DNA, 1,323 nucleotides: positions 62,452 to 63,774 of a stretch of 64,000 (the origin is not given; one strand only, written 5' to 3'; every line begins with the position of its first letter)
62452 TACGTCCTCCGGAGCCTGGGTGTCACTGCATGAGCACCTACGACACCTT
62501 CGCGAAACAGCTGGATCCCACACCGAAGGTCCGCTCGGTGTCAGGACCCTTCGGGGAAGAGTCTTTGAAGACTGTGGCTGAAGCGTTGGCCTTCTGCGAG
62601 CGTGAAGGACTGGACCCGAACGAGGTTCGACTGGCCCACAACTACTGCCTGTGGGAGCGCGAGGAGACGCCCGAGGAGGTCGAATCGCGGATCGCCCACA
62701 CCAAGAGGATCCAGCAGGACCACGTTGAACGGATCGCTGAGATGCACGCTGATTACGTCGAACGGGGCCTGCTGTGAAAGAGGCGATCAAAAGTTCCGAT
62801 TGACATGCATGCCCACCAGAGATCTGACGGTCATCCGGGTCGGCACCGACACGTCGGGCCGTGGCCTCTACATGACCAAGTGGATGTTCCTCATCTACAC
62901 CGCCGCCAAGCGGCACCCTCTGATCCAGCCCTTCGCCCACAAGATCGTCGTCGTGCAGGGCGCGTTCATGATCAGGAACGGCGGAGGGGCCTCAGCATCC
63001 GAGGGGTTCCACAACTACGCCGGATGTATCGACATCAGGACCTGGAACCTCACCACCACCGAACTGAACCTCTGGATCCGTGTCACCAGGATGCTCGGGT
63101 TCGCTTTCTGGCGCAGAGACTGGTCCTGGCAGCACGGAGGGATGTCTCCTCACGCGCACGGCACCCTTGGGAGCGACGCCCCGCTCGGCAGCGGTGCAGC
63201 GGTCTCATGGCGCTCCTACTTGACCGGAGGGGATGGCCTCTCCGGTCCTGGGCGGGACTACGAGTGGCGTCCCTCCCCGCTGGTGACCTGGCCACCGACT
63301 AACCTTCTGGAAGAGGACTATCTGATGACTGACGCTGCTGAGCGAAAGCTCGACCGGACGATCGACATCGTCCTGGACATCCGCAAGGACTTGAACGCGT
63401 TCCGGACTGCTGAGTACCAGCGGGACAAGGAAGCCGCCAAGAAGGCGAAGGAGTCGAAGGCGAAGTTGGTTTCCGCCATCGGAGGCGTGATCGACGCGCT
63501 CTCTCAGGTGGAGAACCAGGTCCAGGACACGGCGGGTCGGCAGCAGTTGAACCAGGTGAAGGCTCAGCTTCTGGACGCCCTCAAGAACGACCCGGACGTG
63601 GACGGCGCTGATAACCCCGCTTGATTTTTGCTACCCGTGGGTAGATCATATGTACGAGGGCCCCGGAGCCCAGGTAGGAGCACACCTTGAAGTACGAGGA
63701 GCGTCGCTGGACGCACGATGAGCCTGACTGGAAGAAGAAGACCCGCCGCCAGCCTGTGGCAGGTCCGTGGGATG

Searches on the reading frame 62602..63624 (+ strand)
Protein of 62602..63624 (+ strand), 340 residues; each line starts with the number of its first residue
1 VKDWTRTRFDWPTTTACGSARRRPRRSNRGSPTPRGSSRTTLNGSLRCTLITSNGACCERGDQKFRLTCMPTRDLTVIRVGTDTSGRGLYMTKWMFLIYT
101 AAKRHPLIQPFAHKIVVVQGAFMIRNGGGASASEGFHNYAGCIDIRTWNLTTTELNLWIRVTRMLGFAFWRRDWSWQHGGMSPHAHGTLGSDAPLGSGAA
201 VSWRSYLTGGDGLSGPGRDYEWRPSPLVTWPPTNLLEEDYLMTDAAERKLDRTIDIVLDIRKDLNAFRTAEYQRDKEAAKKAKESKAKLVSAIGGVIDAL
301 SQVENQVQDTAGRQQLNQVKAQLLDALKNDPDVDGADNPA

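Call 14: search_protein_families(library=pfam, proteins=[window:62602-63624:+], max_evalue=0.01)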
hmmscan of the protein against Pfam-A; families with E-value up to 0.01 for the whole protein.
window:62602-63624:+ (340 aa): 0 families

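Call 61: find_encoding_contigs(protein=window:62602-63624:+, flank=10000, max_places=2)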
Protein window:62602-63624:+ (340 aa): no gene with exactly this product is on record in the collection.
